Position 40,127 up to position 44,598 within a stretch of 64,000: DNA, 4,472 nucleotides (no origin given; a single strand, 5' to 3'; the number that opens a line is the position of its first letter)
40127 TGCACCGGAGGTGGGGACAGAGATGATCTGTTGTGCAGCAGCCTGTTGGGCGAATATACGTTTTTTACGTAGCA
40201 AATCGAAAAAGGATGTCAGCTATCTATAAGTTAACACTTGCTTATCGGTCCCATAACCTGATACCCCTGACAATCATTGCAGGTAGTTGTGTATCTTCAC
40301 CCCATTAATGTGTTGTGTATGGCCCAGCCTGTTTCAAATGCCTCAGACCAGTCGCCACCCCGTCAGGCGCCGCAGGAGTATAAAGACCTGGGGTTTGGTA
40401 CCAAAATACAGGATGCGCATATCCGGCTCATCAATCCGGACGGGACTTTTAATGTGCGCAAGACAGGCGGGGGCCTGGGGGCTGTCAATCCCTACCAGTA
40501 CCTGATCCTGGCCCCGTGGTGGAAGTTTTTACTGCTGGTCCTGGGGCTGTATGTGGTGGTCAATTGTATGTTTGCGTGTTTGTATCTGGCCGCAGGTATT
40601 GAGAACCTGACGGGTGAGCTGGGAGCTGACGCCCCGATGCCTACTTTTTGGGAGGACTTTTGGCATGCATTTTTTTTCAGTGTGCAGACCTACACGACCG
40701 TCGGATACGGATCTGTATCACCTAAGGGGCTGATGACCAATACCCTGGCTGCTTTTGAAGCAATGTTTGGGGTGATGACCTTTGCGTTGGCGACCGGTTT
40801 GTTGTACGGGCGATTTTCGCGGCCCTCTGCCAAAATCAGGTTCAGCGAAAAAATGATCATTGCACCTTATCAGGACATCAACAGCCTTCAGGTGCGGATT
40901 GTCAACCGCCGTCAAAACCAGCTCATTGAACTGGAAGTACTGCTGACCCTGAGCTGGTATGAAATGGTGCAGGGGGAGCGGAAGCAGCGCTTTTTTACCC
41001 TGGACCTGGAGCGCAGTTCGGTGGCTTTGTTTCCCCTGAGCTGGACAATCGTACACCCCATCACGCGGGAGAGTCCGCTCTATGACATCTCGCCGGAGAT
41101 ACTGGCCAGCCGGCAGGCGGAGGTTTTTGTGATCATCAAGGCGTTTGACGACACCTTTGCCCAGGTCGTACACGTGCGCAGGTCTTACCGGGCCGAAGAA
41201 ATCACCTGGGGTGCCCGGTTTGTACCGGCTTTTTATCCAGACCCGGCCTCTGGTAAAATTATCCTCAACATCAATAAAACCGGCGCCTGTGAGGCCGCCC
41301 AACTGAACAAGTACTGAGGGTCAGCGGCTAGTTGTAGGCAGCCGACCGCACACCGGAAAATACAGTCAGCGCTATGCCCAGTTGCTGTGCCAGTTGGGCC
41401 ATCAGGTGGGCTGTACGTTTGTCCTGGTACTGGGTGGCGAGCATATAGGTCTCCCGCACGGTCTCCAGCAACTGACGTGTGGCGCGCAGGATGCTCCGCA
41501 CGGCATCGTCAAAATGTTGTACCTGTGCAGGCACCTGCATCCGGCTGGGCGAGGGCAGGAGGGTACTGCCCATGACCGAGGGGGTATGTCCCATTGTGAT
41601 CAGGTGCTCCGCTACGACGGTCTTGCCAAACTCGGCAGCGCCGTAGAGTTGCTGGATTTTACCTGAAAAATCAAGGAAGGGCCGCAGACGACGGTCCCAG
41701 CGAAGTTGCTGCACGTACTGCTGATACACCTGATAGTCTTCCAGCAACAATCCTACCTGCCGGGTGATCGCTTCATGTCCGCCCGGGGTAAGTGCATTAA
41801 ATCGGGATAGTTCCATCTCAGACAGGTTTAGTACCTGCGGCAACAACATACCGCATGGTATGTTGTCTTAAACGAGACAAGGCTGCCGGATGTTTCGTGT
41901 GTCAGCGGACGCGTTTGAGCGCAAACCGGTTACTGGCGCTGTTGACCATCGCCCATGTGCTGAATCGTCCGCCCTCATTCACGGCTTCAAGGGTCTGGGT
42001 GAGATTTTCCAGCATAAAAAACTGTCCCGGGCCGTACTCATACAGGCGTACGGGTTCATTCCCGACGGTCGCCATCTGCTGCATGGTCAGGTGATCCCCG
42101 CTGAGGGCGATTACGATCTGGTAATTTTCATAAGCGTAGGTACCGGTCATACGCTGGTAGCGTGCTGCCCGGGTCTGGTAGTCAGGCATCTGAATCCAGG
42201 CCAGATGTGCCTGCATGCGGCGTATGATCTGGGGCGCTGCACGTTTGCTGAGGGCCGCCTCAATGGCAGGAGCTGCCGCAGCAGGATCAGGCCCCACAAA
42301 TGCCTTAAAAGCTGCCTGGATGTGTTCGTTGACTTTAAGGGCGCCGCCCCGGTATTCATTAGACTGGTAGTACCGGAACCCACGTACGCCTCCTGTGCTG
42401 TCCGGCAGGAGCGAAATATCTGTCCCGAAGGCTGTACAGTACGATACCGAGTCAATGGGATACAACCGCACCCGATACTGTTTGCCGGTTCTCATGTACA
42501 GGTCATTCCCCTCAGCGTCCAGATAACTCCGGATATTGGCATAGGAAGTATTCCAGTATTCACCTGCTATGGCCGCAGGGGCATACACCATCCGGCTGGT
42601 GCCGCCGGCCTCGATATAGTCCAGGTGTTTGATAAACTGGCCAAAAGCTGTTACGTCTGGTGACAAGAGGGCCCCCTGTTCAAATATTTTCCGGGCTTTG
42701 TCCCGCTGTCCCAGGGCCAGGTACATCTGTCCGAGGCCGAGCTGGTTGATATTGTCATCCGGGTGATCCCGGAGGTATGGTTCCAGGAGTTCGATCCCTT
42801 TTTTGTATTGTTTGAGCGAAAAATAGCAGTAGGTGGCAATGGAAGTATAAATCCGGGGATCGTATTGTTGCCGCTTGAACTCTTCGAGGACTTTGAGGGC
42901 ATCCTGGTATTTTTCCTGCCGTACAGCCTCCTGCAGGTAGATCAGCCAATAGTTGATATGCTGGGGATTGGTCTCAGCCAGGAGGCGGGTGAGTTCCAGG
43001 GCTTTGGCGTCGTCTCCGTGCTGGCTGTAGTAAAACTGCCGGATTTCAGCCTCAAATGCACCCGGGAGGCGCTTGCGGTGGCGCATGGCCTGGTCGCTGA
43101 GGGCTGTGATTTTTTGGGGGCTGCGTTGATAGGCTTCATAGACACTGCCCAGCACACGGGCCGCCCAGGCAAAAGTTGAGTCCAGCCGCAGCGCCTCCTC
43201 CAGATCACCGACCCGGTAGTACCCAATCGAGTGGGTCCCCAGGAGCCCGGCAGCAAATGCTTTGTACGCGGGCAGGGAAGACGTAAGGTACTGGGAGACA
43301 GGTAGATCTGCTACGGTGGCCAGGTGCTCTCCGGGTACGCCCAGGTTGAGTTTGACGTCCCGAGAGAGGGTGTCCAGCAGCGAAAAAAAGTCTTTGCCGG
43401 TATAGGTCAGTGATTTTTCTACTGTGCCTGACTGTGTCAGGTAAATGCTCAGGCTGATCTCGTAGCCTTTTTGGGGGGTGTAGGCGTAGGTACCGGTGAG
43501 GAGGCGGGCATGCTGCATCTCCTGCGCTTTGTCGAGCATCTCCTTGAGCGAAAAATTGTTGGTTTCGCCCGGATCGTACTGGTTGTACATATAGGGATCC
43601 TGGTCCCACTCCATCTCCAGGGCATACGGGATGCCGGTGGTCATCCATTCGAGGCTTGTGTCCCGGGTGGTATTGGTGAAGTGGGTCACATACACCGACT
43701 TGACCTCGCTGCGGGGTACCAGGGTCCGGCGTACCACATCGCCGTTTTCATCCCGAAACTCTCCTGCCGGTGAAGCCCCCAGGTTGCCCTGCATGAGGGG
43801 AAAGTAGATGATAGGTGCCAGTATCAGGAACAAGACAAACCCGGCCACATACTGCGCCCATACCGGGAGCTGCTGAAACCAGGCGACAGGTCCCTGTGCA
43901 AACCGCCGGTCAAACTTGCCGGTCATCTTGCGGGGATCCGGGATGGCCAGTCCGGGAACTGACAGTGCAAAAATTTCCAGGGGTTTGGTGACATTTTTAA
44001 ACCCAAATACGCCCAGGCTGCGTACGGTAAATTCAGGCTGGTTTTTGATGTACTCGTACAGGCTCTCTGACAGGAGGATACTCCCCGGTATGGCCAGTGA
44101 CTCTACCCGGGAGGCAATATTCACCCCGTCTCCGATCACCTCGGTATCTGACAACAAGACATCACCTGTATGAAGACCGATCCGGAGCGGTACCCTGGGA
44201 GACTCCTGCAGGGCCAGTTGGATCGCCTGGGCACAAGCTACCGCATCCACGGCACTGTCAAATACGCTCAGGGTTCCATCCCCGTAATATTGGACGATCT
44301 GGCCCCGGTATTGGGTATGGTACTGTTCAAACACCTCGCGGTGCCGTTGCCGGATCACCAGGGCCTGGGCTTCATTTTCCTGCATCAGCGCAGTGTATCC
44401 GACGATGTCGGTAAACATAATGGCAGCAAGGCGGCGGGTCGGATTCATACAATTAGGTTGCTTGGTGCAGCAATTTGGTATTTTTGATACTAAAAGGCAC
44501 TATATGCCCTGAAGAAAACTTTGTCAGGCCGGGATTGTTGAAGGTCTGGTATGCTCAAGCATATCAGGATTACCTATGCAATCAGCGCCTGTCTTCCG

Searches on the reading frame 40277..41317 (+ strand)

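Call 7: search_protein_families(library=pfam, proteins=[window:40277-41317:+])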
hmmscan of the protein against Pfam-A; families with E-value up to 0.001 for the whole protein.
window:40277-41317:+ (346 aa): 4 families
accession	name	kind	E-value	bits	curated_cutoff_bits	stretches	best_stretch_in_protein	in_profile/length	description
PF17655.7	IRK_C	-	3.6e-20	72.8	22.5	1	187-321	1-140/174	Inward rectifier potassium channel C-terminal domain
PF07885.22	Ion_trans_2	-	5.2e-10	39.5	22.5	1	123-176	18-73/79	Ion channel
PF00520.37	Ion_trans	-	5.3e-07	29.5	25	1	89-181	129-234/241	Ion transport protein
PF01007.26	IRK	-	1.5e-05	25.3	22.7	1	82-183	34-141/141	Inward rectifier potassium channel transmembrane domain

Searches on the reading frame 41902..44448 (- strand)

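Call 7: search_protein_families(library=pfam, proteins=[window:41902-44448:-])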
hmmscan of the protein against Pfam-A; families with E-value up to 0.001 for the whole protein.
window:41902-44448:- (848 aa): 5 families
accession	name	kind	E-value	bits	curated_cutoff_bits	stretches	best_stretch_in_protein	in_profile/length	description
PF00211.25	Guanylate_cyc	-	2.5e-12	47.2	21.9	1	9-149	10-169/183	Adenylate and Guanylate cyclase catalytic domain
PF13428.12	TPR_14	-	9.6e-09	35.5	23.5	0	569-598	4-33/44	Tetratricopeptide repeat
PF12895.13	ANAPC3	-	7.2e-08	33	27.2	0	475-523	34-81/82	Anaphase-promoting complex, cyclosome, subunit 3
PF14559.12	TPR_19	-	1.2e-07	32.4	25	1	544-598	3-57/68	Tetratricopeptide repeat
PF13432.12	TPR_16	-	7.8e-05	23.5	32.7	0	547-591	12-56/65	Tetratricopeptide repeat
